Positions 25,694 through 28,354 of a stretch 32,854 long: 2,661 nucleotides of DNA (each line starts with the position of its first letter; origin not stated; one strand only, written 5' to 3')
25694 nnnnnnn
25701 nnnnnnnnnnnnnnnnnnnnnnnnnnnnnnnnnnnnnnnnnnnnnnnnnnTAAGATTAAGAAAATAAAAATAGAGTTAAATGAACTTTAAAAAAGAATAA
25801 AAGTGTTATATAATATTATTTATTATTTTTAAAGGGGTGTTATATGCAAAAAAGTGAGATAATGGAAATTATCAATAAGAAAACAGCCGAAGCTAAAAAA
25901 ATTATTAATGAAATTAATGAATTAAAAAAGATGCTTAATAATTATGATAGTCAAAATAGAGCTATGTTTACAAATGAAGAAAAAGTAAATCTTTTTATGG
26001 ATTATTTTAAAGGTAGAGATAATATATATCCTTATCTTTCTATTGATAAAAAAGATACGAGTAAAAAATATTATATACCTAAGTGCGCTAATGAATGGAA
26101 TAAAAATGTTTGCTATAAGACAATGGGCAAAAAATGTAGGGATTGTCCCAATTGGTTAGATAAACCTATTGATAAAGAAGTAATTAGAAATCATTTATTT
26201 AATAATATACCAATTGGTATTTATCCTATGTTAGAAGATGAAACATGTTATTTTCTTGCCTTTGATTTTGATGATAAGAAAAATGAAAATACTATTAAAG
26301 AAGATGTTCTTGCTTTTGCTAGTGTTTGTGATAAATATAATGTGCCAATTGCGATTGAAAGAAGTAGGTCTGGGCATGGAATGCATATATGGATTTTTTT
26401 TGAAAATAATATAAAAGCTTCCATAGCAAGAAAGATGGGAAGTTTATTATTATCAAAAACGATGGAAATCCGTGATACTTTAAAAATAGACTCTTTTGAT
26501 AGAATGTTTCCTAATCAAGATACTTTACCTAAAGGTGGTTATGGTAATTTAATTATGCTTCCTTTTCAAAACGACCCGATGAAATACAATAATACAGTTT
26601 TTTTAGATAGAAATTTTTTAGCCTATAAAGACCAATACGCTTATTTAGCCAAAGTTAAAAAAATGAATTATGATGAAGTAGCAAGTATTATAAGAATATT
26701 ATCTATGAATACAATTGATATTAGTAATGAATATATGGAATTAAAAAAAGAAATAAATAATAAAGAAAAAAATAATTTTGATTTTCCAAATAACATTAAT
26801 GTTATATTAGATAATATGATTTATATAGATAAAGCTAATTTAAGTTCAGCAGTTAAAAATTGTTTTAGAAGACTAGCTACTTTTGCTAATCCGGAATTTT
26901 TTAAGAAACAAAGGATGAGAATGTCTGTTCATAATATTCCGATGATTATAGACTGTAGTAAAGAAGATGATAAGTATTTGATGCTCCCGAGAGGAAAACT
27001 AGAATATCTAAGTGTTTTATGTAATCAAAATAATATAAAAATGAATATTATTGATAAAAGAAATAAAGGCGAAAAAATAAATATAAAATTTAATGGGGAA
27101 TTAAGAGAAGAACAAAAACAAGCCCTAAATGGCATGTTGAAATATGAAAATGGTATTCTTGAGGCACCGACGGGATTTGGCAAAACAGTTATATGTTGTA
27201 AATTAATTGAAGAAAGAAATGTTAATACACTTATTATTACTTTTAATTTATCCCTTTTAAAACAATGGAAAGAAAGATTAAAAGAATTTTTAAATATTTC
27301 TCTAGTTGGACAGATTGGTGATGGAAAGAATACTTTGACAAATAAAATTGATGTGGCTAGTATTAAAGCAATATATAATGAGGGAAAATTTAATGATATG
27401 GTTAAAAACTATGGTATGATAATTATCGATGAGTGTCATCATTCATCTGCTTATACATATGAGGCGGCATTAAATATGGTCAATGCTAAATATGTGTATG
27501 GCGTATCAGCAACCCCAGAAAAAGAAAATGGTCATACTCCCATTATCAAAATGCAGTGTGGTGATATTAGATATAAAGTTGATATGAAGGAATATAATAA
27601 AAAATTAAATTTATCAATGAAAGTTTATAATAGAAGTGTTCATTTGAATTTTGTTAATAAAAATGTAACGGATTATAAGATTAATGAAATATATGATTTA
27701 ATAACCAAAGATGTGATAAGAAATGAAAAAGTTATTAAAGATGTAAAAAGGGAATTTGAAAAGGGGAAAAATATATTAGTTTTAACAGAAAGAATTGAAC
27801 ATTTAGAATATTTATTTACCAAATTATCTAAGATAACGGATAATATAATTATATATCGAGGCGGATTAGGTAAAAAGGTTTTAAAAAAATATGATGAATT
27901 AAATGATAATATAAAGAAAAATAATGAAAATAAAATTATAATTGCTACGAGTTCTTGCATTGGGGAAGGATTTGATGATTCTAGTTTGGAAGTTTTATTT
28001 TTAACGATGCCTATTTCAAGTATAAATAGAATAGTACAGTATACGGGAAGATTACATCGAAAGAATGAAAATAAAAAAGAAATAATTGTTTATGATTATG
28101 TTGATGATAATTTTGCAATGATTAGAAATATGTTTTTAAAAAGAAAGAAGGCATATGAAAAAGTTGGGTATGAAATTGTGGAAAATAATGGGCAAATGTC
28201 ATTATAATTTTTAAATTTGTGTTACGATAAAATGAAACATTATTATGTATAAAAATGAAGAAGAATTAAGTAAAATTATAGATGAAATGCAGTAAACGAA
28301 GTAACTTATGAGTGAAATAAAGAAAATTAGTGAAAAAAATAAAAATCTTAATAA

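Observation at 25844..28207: PrimPol (AEP) fused to an SF2 helicase, a candidate uncharacterised conflict-system enzyme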

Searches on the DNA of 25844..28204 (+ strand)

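Call 27: search_dna_similar(query=L027:7884-10250:+, collection=ecoli_genomes, mode=near, max_rows=30, rows=spread)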
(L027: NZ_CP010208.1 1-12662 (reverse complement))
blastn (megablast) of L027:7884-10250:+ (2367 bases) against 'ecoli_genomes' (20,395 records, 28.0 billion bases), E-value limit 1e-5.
Records with a match: 878; places in all: 908; records where one place covers at least 80% of the query: 685.
Genomes with a match: 876 of 5426; with a place that covers at least 80% of the query: 684. Places per genome that has any: lowest 1, median 1, highest 3. On chromosomes: 901 places; on plasmids: 7.
Best place of each record, by identity: >=99% 8; 95-99% 727; 90-95% 16; 80-90% 125; 60-80% 2.
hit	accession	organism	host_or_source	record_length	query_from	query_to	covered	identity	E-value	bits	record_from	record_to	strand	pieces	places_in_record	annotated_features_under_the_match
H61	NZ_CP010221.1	Escherichia coli strain M19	mouse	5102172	1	2367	100%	100.0%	0e+0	4372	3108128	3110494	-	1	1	TOTE conflict system archaeo-eukaryotic primase domain-containing ...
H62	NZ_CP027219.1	Escherichia coli strain 2015C-3163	Homo sapiens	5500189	1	2367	100%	96.5%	0e+0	3917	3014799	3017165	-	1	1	TOTE conflict system archaeo-eukaryotic primase domain-containing ...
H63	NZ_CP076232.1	Escherichia coli O157:H7 strain 7.1_Anguil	Rectal swab of live bovine cattle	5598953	1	2367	100%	96.5%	0e+0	3917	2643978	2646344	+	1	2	TOTE conflict system archaeo-eukaryotic primase domain-containing ...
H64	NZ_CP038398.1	Escherichia coli O157:H7 strain DEC4E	Homo sapiens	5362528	1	2367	100%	96.5%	0e+0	3917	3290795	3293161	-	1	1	TOTE conflict system archaeo-eukaryotic primase domain-containing ...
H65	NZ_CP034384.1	Escherichia coli O157:H7 strain FRIK804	Calf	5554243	1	2367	100%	96.5%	0e+0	3917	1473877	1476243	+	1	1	TOTE conflict system archaeo-eukaryotic primase domain-containing ...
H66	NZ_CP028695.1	Escherichia coli strain 107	cattle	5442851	1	2367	100%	96.5%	0e+0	3917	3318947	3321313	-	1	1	TOTE conflict system archaeo-eukaryotic primase domain-containing ...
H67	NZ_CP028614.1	Escherichia coli strain 141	cattle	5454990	1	2367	100%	96.5%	0e+0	3917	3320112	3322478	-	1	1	TOTE conflict system archaeo-eukaryotic primase domain-containing ...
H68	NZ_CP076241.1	Escherichia coli O157:H7 strain Vac_07.1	Rectal swab of live bovine cattle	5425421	1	2367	100%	96.5%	0e+0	3917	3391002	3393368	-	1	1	TOTE conflict system archaeo-eukaryotic primase domain-containing ...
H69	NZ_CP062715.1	Escherichia coli O157:H7 strain Z1826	Bovine Faeces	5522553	1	2367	100%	96.5%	0e+0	3917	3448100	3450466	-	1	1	TOTE conflict system archaeo-eukaryotic primase domain-containing ...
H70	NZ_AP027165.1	Escherichia coli strain H19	Homo sapiens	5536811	1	2367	100%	96.5%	0e+0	3917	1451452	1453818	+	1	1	TOTE conflict system archaeo-eukaryotic primase domain-containing ...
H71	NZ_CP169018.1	Escherichia coli strain UTAK-15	Veal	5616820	1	2367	100%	96.5%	0e+0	3917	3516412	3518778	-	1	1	DEAD/DEAH box helicase family protein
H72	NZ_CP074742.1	Escherichia coli strain RM6927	Homo sapiens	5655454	1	2367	100%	96.5%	0e+0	3917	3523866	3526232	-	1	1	TOTE conflict system archaeo-eukaryotic primase domain-containing ...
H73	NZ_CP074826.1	Escherichia coli strain 7_26_9A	bovine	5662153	1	2367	100%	96.5%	0e+0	3917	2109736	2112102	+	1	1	TOTE conflict system archaeo-eukaryotic primase domain-containing ...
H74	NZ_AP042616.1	Escherichia coli strain OkiPb01703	bovine feces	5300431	1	2367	100%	96.5%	0e+0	3917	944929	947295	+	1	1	TOTE conflict system archaeo-eukaryotic primase domain-containing ...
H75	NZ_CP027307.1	Escherichia coli strain 2015C-3108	Homo sapiens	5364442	1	2367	100%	96.5%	0e+0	3912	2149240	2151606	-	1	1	TOTE conflict system archaeo-eukaryotic primase domain-containing ...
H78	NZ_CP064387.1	Escherichia coli O104:H4 strain PartB-EcoliO104H4-RM8376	missing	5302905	1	2345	99%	96.3%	0e+0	3849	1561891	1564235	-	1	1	TOTE conflict system archaeo-eukaryotic primase domain-containing ...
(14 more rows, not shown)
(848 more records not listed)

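Call 28: get_annotated_region(hit=H64, flank=12000)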
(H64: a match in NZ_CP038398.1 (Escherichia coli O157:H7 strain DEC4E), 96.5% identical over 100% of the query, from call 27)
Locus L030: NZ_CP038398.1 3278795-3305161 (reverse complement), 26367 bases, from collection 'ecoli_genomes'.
description: Escherichia coli O157:H7 strain DEC4E chromosome, complete genome
organism: Escherichia coli O157:H7 strain DEC4E (NCBI taxid 83334)
replicon: chromosome; assembly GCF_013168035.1
host: Homo sapiens; source: missing; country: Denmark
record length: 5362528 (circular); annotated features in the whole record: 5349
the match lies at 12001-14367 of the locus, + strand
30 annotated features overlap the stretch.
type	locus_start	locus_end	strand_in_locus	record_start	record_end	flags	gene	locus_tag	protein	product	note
CDS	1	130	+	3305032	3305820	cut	-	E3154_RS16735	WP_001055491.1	outer membrane lipoprotein-sorting protein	-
CDS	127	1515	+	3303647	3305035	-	-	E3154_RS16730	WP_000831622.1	hypothetical protein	-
CDS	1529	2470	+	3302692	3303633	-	-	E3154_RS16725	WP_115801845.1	ACP S-malonyltransferase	-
CDS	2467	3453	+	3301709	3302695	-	ycdU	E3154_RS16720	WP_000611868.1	protein YcdU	-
CDS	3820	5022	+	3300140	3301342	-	-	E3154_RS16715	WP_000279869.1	tyrosine-type recombinase/integrase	-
CDS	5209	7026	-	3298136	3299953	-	-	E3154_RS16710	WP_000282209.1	hypothetical protein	-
CDS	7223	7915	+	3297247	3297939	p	-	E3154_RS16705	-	IS1 family transposase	frameshifted; internal stop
CDS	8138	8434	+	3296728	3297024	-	-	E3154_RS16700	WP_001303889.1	helix-turn-helix transcriptional regulator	-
CDS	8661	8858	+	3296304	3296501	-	-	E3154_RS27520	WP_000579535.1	DUF3987 domain-containing protein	-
CDS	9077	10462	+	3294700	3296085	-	-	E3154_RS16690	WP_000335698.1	YfjI family protein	-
CDS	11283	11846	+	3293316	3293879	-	-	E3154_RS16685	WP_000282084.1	inovirus-type Gp2 protein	-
CDS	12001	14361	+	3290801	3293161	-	-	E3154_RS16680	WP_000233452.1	TOTE conflict system archaeo-eukaryotic primase domain-containing protein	-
CDS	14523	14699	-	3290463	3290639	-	-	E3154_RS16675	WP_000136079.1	hypothetical protein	-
CDS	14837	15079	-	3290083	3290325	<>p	-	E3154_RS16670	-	IS30 family transposase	incomplete; partial in the middle of a contig; missing N-terminus and C-terminus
CDS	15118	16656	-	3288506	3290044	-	-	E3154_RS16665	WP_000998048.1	IS66-like element ISEc8 family transposase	-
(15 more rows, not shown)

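Call 29: get_annotated_region(hit=H78, flank=12000)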
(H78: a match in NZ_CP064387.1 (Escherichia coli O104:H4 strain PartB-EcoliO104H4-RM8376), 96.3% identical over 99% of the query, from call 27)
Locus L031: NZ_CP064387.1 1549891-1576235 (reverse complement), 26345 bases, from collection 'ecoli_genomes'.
description: Escherichia coli O104:H4 strain PartB-EcoliO104H4-RM8376 chromosome, complete genome
organism: Escherichia coli O104:H4 strain PartB-EcoliO104H4-RM8376 (NCBI taxid 1038927)
replicon: chromosome; assembly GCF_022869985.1
host: missing; source: missing; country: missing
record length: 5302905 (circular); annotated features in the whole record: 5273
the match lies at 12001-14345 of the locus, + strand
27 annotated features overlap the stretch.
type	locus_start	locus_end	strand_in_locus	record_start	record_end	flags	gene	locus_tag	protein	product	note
CDS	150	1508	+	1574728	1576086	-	dgcT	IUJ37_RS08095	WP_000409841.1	GGDEF domain-containing protein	-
CDS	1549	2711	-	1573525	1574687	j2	-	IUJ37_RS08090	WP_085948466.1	IS3-like element IS3 family transposase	programmed frameshift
CDS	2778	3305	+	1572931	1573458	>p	-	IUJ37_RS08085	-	ACP S-malonyltransferase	incomplete; partial in the middle of a contig; missing N-terminus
CDS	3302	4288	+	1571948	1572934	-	ycdU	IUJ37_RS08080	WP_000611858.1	protein YcdU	-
ncRNA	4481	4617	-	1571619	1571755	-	-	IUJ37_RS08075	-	RtT sRNA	rtT sRNA, processed from tyrT transcript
CDS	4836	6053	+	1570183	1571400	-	-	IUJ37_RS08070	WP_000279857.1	tyrosine-type recombinase/integrase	-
CDS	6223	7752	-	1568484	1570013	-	-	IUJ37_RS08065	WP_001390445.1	DUF3987 domain-containing protein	-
CDS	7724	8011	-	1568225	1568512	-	-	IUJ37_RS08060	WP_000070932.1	helix-turn-helix transcriptional regulator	-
CDS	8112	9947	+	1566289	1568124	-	-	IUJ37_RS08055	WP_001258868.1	hypothetical protein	-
CDS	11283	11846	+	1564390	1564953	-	-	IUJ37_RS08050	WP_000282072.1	inovirus-type Gp2 protein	-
CDS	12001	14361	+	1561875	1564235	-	-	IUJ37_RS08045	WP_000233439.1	TOTE conflict system archaeo-eukaryotic primase domain-containing protein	-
CDS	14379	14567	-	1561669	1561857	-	-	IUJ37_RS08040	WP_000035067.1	hypothetical protein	-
CDS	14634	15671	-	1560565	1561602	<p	-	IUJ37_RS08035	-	IS66-like element ISEc22 family transposase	incomplete; partial in the middle of a contig; missing N-terminus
CDS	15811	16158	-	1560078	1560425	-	tnpB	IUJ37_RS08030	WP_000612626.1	IS66 family insertion sequence element accessory protein TnpB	TnpB, as the term is used for proteins encoded by IS66 family insertion elements, is considered an accessory protein, ...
CDS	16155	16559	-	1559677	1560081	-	tnpA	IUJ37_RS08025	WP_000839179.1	IS66-like element accessory protein TnpA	-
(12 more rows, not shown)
